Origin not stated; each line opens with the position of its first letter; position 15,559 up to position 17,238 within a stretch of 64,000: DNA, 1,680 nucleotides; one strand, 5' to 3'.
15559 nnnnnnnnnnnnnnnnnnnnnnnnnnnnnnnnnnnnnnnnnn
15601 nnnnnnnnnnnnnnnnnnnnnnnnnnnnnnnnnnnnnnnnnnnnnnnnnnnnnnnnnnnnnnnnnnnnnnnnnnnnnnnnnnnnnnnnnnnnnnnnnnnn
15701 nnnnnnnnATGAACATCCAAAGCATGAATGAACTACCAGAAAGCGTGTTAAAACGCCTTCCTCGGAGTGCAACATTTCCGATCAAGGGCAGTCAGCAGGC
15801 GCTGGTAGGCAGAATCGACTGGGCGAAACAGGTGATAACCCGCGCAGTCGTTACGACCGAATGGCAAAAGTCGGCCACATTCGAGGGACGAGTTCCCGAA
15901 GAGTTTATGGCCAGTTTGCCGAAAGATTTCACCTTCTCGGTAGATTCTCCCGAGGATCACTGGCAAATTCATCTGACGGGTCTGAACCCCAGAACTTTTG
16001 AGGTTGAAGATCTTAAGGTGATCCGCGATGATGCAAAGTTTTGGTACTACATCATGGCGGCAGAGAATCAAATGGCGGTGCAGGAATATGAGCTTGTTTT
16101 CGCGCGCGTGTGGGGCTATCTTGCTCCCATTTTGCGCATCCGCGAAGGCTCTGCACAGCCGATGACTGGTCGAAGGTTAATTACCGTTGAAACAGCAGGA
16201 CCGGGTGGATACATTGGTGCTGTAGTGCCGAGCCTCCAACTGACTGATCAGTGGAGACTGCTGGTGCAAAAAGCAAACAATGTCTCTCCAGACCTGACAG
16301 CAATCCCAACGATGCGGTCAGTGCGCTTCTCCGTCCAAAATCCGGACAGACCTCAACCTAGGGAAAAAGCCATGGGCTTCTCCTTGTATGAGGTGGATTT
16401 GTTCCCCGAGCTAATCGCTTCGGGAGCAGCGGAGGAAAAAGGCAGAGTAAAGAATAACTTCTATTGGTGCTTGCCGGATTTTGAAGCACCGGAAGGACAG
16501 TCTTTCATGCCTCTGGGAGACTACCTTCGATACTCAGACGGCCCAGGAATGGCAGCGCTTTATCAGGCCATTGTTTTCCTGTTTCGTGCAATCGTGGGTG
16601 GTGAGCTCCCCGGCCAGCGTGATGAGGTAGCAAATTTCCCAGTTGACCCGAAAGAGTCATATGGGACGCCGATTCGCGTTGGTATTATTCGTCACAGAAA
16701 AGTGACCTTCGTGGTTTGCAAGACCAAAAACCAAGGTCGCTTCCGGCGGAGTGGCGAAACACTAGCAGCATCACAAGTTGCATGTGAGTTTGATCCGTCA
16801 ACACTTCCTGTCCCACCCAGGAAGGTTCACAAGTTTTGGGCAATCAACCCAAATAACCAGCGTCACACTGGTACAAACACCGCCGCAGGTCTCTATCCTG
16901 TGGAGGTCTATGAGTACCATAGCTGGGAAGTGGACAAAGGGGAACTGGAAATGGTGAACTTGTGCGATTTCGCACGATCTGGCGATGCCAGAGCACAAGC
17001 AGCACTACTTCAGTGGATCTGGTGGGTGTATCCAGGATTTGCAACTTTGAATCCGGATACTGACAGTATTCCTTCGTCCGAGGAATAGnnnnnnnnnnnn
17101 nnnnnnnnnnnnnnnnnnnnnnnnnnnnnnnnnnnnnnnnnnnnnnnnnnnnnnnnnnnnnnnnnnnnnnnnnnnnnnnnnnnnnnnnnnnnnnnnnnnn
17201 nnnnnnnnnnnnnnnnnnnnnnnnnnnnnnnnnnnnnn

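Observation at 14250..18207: RfbB fused to a degenerate Nudix domain, with a free-standing paralog 2 kb downstream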

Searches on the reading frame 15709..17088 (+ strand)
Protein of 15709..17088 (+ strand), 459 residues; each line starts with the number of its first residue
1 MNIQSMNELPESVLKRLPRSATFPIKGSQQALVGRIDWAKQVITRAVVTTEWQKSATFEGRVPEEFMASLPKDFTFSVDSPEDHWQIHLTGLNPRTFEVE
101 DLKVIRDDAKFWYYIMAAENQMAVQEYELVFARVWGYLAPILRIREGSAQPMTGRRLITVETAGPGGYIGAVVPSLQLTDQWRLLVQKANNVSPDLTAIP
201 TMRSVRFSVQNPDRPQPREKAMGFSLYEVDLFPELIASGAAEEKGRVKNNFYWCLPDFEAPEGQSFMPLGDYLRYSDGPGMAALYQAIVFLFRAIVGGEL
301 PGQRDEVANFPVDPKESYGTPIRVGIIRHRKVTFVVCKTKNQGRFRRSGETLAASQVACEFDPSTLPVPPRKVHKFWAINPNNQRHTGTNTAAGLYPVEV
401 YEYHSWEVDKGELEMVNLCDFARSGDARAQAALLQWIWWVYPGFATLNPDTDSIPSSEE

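Call 3: search_protein_families(library=pfam, proteins=[window:15709-17088:+], max_evalue=1)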
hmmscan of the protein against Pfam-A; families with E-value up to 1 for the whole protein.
window:15709-17088:+ (459 aa): 0 families

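Call 4: search_protein_families(library=ncbifam, proteins=[window:15709-17088:+], max_evalue=1)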
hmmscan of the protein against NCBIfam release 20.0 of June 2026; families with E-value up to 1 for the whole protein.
window:15709-17088:+ (459 aa): 0 families

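Call 75: search_protein_families(library=phrogs, proteins=[window:15709-17088:+], max_evalue=0.01)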
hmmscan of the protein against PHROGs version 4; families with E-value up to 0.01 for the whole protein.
window:15709-17088:+ (459 aa): 0 families

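Call 76: search_protein_families(library=padloc, proteins=[window:15709-17088:+], max_evalue=0.01)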
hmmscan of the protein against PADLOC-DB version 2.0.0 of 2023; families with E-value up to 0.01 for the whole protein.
window:15709-17088:+ (459 aa): 0 families

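Call 80: find_homologous_proteins(query=window:15709-17085:+, max_evalue=0.001)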
Query window:15709-17085:+ (459 aa): 8 proteins with E <= 0.001 among 7955 candidates.
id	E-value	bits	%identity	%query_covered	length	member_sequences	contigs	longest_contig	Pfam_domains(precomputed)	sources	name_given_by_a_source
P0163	0.0e+0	1058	100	99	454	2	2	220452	-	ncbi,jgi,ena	-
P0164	9.4e-191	653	62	100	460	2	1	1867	-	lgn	-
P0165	1.1e-177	610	60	99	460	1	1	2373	-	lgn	-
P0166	4.4e-165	568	56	100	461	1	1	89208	-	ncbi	-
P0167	3.2e-142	493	50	97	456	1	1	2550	-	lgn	-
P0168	2.7e-114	401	47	97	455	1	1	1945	-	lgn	-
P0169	5.7e-109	383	44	98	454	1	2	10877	-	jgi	-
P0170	9.8e-106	372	42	98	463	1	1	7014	-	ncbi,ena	-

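Call 81: find_encoding_contigs(protein=P0163, flank=1000, max_places=2)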
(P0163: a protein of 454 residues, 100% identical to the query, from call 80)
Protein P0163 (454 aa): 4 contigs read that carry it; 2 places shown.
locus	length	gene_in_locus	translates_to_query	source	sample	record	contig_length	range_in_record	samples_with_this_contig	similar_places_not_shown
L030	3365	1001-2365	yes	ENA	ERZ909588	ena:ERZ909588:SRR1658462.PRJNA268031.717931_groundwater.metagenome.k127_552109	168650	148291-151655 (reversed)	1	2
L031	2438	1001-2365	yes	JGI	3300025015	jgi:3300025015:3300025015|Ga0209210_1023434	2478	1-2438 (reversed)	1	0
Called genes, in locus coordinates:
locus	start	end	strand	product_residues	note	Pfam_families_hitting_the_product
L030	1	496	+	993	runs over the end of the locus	PF01073:3Beta_HSD, PF01370:Epimerase, PF02719:Polysacc_synt_2, PF07993:NAD_binding_4, PF13460:NAD_binding_10 (weak), PF16363:GDP_Man_Dehyd, PF01370:Epimerase, PF16363:GDP_Man_Dehyd, +1 more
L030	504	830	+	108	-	-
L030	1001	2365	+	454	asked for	-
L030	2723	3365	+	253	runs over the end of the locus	PF00293:NUDIX (weak)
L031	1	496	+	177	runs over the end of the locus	?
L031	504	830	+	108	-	-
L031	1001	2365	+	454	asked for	-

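Call 82: find_encoding_contigs(protein=P0166, flank=8000, max_places=2)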
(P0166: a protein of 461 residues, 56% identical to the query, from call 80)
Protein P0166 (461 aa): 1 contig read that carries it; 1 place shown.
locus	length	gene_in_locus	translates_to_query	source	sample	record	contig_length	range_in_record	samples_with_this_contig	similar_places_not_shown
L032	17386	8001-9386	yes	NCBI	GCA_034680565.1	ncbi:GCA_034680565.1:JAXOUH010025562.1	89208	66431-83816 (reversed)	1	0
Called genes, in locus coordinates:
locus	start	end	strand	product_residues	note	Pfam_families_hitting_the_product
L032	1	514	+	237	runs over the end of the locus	PF04203:Sortase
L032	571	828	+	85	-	-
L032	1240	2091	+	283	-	-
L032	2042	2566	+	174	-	-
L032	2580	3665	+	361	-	-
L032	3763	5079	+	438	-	PF00534:Glycos_transf_1, PF13692:Glyco_trans_1_4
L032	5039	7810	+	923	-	-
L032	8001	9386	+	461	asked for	-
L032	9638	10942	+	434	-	PF07497:Rho_RNA_bind, PF00006:ATP-synt_ab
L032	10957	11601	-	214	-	-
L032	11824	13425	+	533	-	-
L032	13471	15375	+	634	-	-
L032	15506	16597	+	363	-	PF01476:LysM, PF23473:LysM3_LYK4_5 (weak), PF01476:LysM (weak), PF01551:Peptidase_M23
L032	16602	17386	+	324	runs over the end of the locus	PF25060:ARM_TT21_2nd (faint), PF13432:TPR_16 (faint), PF13424:TPR_12 (weak), PF21033:RMD1-3 (weak), PF13431:TPR_17 (weak), PF00515:TPR_1, PF13181:TPR_8, PF00515:TPR_1 (weak), +10 more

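Call 85: search_solved_structures(query=A5, max_evalue=1)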
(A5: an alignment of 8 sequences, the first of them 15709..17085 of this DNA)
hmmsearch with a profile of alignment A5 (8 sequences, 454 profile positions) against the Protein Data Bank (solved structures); distinct sequences matched with E-value up to 1: 0.
